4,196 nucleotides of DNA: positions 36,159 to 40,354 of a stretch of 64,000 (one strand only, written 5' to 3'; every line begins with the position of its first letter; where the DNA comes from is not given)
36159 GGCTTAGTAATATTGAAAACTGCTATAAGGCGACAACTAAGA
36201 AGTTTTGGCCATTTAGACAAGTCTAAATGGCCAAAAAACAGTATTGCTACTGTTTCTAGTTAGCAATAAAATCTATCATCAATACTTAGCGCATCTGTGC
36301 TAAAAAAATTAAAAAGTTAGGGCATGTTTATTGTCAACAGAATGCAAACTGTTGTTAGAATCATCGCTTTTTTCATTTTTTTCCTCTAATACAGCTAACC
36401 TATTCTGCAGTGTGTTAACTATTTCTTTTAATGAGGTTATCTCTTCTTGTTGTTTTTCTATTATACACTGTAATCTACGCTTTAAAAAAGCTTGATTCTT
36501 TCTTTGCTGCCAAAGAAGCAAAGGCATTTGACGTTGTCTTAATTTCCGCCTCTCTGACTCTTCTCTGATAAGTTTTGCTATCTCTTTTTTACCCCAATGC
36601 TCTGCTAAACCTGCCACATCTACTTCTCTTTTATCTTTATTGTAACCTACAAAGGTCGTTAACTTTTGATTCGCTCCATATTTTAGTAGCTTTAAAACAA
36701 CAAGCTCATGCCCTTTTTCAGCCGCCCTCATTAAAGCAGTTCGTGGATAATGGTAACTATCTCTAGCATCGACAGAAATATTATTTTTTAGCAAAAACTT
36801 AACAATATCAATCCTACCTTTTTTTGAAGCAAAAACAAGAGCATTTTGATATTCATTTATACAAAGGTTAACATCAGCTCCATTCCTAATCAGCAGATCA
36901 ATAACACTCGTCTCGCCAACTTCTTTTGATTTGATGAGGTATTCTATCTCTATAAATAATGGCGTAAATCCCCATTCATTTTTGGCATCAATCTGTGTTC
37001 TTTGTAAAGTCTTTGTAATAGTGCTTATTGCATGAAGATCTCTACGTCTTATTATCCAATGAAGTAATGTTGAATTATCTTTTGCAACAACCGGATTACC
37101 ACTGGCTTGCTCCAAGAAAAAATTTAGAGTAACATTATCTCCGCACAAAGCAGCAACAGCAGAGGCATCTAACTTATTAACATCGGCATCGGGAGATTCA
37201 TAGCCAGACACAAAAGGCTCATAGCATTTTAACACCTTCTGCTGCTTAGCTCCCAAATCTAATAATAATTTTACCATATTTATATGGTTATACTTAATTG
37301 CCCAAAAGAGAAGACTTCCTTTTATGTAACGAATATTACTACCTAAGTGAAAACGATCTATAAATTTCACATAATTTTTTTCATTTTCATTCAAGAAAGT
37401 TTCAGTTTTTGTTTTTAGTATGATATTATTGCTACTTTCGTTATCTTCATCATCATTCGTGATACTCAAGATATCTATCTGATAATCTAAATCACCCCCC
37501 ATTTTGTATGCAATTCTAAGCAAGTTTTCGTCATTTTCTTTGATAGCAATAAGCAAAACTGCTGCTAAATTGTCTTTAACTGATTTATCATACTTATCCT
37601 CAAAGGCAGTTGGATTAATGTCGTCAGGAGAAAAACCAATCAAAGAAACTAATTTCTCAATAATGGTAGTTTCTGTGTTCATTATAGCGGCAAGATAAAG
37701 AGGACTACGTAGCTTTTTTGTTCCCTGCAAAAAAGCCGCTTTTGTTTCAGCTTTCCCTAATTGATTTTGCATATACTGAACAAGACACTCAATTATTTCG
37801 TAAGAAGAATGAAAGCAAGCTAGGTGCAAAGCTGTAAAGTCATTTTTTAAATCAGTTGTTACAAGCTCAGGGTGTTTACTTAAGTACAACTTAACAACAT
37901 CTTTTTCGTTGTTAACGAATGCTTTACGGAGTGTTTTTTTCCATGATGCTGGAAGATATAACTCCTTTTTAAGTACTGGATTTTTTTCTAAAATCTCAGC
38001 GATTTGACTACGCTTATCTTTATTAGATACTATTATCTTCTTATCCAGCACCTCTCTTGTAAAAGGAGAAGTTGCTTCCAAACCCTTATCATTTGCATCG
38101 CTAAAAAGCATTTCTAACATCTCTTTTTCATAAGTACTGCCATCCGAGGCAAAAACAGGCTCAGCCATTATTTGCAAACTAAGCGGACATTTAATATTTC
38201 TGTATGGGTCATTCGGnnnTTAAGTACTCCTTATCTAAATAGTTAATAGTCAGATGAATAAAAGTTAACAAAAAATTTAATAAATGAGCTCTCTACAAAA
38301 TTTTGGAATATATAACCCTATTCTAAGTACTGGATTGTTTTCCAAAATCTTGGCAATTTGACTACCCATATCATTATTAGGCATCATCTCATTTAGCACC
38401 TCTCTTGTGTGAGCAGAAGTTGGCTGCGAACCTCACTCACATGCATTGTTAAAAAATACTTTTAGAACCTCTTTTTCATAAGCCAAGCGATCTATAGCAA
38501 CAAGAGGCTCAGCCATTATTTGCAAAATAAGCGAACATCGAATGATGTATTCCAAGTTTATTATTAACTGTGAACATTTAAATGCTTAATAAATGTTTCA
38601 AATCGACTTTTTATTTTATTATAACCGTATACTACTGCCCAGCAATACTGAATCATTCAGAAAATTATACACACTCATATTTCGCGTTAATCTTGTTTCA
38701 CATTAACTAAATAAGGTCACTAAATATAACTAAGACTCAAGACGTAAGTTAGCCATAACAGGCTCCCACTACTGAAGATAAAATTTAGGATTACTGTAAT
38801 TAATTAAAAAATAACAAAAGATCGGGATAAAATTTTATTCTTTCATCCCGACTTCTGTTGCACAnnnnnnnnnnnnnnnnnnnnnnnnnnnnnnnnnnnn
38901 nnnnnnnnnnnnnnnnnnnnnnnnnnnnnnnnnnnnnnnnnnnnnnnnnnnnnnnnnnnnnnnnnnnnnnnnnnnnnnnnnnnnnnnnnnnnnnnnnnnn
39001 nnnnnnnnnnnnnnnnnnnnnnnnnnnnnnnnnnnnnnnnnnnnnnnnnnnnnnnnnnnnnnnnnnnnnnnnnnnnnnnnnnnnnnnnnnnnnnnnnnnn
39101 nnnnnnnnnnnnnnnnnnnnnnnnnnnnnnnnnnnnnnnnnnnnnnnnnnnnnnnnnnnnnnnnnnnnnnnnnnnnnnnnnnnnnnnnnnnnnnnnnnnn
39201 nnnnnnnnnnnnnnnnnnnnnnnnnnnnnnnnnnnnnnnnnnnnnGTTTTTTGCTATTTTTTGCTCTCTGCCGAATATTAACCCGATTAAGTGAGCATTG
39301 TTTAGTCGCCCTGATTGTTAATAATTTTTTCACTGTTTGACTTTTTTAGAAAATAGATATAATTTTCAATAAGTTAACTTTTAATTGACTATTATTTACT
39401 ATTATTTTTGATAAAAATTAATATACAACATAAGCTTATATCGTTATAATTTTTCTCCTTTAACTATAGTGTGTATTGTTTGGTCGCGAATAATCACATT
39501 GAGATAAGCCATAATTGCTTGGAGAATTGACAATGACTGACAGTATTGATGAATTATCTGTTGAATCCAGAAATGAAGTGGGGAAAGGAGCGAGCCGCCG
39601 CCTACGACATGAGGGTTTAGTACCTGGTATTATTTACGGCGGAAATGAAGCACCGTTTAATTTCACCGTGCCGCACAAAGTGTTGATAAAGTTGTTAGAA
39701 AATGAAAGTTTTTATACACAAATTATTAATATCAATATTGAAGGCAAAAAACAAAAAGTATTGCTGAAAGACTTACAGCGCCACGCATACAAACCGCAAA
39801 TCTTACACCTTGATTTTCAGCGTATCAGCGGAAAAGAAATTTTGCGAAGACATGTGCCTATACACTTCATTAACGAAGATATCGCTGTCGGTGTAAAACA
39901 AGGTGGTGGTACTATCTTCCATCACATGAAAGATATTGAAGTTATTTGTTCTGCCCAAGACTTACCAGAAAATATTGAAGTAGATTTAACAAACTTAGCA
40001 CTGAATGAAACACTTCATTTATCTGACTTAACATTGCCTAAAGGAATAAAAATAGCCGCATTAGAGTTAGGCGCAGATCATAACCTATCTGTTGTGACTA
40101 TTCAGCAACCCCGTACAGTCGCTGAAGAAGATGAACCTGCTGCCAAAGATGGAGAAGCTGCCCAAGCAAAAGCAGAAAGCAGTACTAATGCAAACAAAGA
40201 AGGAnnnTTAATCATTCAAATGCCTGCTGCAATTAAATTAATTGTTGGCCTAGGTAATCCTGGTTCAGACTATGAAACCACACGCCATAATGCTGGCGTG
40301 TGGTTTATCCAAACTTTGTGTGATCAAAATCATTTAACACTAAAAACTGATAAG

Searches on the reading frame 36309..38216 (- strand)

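Call 46: search_protein_families(library=pfam, proteins=[window:36309-38216:-], max_evalue=0.001)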
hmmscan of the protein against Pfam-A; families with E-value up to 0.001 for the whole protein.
window:36309-38216:- (635 aa): 7 families
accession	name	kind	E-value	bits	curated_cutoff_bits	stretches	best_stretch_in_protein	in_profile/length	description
PF12796.13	Ank_2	-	4.1e-30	104.6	27.3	2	434-518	8-87/90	Ankyrin repeats (3 copies)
PF00023.36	Ank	-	7.4e-23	79.8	21.1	0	458-486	4-32/33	Ankyrin repeat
PF13606.12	Ank_3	-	3e-21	73.4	22.3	0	301-323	4-26/30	Ankyrin repeat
PF13637.12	Ank_4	-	1.1e-19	70.5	22.7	2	461-504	2-43/50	Ankyrin repeats (many copies)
PF13857.12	Ank_5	-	4.2e-14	52.9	27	1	442-488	1-48/56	Ankyrin repeats (many copies)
PF04564.21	U-box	-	8.6e-09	35.9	21.4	1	9-79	6-71/73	U-box domain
PF24521.3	Ank_KRIT1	-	2.5e-06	27.7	80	0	455-516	17-71/149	KRIT1 ankyrin-repeats domain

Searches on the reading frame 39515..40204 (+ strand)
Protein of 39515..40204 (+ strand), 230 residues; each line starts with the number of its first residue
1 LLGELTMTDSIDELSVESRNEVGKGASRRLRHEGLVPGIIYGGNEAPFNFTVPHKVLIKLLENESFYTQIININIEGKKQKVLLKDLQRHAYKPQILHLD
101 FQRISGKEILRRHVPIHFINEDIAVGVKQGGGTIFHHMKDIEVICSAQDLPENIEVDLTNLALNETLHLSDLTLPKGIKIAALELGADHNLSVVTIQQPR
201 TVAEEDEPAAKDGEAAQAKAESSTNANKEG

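Call 46: search_protein_families(library=pfam, proteins=[window:39515-40204:+], max_evalue=0.001)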
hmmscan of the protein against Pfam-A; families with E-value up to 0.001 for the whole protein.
window:39515-40204:+ (230 aa): 2 families
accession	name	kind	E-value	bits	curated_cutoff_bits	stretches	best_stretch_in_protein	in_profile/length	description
PF01386.24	Ribosomal_L25p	-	2.2e-27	95.8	23.6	1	14-101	1-82/82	Ribosomal L25p family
PF14693.11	Ribosomal_TL5_C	-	1.1e-22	80.6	27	1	113-200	5-84/84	Ribosomal protein TL5, C-terminal domain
